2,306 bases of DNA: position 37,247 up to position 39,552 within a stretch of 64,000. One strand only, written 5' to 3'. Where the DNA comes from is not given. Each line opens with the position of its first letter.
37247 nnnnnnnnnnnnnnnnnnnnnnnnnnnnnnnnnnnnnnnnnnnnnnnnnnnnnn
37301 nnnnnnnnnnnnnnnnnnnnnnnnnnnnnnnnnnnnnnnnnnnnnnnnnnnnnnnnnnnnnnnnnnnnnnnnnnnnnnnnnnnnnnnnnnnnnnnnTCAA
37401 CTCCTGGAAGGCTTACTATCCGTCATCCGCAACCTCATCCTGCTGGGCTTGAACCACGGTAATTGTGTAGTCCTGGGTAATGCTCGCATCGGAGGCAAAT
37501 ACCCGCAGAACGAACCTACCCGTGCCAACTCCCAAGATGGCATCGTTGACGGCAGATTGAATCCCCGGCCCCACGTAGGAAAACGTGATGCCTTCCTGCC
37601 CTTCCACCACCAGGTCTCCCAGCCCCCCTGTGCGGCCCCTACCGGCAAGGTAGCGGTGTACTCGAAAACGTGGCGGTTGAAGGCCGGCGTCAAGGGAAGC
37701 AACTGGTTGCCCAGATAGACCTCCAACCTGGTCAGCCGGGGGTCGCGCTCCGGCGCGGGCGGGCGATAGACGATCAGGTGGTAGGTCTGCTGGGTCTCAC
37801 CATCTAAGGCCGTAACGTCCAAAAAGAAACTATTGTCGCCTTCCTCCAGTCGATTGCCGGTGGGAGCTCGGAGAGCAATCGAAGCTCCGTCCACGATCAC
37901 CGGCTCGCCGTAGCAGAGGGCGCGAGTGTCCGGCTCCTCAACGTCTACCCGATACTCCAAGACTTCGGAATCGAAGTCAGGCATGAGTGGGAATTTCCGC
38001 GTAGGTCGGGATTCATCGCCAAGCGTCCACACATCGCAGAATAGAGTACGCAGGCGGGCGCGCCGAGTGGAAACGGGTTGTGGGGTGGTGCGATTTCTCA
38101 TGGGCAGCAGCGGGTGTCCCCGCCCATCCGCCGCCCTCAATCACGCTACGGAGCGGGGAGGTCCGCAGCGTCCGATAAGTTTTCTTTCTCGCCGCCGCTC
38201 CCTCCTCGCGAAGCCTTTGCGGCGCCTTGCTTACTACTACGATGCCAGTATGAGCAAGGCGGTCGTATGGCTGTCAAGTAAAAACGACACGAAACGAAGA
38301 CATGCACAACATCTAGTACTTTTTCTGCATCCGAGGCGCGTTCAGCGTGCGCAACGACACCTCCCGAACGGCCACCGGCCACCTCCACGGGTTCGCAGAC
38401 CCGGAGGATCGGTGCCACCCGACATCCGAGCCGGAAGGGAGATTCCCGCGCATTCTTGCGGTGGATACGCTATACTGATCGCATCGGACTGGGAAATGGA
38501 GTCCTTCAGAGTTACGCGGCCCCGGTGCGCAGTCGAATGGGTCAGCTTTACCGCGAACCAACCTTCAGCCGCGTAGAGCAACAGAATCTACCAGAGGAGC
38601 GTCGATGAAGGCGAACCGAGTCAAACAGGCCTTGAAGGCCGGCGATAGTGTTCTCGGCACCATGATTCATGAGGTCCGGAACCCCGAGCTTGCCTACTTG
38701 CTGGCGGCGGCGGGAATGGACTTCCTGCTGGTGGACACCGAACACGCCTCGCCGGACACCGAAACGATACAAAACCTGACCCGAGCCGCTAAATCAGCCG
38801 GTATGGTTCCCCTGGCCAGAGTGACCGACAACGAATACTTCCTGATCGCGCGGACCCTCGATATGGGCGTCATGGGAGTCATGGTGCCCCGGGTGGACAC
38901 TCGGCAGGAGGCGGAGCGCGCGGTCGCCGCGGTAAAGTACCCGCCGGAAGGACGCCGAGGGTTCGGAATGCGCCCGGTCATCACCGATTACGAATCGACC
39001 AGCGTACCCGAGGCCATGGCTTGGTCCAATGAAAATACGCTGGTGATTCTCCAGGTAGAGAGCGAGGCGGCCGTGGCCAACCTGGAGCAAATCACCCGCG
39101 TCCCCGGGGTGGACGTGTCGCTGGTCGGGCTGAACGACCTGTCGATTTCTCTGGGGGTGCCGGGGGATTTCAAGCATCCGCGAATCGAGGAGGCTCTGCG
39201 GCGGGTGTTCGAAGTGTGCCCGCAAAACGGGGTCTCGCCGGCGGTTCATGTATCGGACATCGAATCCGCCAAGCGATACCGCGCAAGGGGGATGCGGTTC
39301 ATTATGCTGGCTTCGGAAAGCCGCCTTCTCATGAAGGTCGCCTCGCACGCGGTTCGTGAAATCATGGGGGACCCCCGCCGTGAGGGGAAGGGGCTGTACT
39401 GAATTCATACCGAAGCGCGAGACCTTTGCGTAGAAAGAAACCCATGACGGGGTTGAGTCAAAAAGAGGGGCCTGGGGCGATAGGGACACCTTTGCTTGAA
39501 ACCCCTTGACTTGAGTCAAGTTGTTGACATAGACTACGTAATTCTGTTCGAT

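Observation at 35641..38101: Five overlapping genes: a P2-like tail-X/holin pair coupled to cadherin-like, five-repeat and DUF6527-like proteins, with no other phage genes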

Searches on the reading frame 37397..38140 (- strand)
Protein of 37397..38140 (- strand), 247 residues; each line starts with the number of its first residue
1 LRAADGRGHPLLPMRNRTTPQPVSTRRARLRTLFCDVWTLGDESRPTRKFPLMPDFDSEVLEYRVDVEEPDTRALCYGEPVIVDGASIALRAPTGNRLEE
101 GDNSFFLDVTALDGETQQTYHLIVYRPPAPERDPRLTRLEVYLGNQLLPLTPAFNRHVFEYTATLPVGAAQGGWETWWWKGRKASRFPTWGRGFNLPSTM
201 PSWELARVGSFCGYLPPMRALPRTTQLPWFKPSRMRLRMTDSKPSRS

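Call 3: search_protein_families(library=pfam, proteins=[window:37397-38140:-], max_evalue=1)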
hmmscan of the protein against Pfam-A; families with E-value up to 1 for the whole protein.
window:37397-38140:- (247 aa): 2 families
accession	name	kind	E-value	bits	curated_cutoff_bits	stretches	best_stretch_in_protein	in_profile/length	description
PF12733.13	Cadherin-like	-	4.7e-08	33.8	24.2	1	52-126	9-88/89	Cadherin-like beta sandwich domain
PF14139.11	YpzG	-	0.16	12.5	27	1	113-126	29-42/49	YpzG-like protein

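Call 4: search_protein_families(library=phrogs, proteins=[window:37397-38140:-], max_evalue=0.1)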
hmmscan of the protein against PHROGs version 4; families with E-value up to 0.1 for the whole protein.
window:37397-38140:- (247 aa): 0 families

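Call 27: search_protein_families(library=padloc, proteins=[window:37397-38140:-], max_evalue=1)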
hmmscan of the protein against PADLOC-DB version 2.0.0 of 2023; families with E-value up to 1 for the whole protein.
window:37397-38140:- (247 aa): 0 families

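Call 28: search_protein_families(library=ncbifam, proteins=[window:37397-38140:-], max_evalue=0.1)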
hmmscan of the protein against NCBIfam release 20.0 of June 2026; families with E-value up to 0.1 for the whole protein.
window:37397-38140:- (247 aa): 0 families

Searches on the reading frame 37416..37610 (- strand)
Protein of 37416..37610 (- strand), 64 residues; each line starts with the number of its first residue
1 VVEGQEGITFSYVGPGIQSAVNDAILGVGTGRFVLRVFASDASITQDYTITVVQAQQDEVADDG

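Call 3: search_protein_families(library=pfam, proteins=[window:37416-37610:-], max_evalue=1)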
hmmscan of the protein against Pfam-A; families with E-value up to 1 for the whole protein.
window:37416-37610:- (64 aa): 2 families
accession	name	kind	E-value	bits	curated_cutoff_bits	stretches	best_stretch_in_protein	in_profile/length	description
PF12733.13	Cadherin-like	-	0.018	15.9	24.2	1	26-53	60-87/89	Cadherin-like beta sandwich domain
PF25810.1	TMEM218_N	-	0.12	12.9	27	1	23-37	3-17/60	Transmembrane protein 218, N-terminal domain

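Call 4: search_protein_families(library=phrogs, proteins=[window:37416-37610:-], max_evalue=0.1)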
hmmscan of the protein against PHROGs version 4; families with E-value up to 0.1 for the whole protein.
window:37416-37610:- (64 aa): 0 families

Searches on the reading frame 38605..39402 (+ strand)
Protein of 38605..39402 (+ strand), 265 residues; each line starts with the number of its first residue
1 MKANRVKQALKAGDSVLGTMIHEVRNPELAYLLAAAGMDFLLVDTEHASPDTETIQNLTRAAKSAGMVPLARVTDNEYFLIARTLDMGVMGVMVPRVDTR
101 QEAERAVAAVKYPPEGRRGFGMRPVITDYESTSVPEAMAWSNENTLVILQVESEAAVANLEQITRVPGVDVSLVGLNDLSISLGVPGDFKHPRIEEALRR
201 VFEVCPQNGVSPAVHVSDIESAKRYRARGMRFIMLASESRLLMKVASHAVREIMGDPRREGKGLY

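Call 28: search_protein_families(library=ncbifam, proteins=[window:38605-39402:+], max_evalue=0.1)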
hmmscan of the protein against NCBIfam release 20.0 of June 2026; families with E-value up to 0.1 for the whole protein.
window:38605-39402:+ (265 aa): 4 families
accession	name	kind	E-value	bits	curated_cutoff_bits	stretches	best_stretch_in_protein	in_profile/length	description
TIGR02311.1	HpaI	equivalog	1.6e-46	158.8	368.8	1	4-251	1-246/249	4-hydroxy-2-oxoheptanedioate aldolase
NF007849.0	PRK10558.1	equivalog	2.4e-44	151.7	393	1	3-249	7-249/256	2-dehydro-3-deoxyglucarate aldolase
TIGR03239.1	GarL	equivalog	9.7e-44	149.8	406.75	1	4-252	1-245/249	2-dehydro-3-deoxyglucarate aldolase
NF007521.0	PRK10128.1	equivalog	6.1e-32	111.2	441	1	3-239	6-240/267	2-keto-3-deoxy-L-rhamnonate aldolase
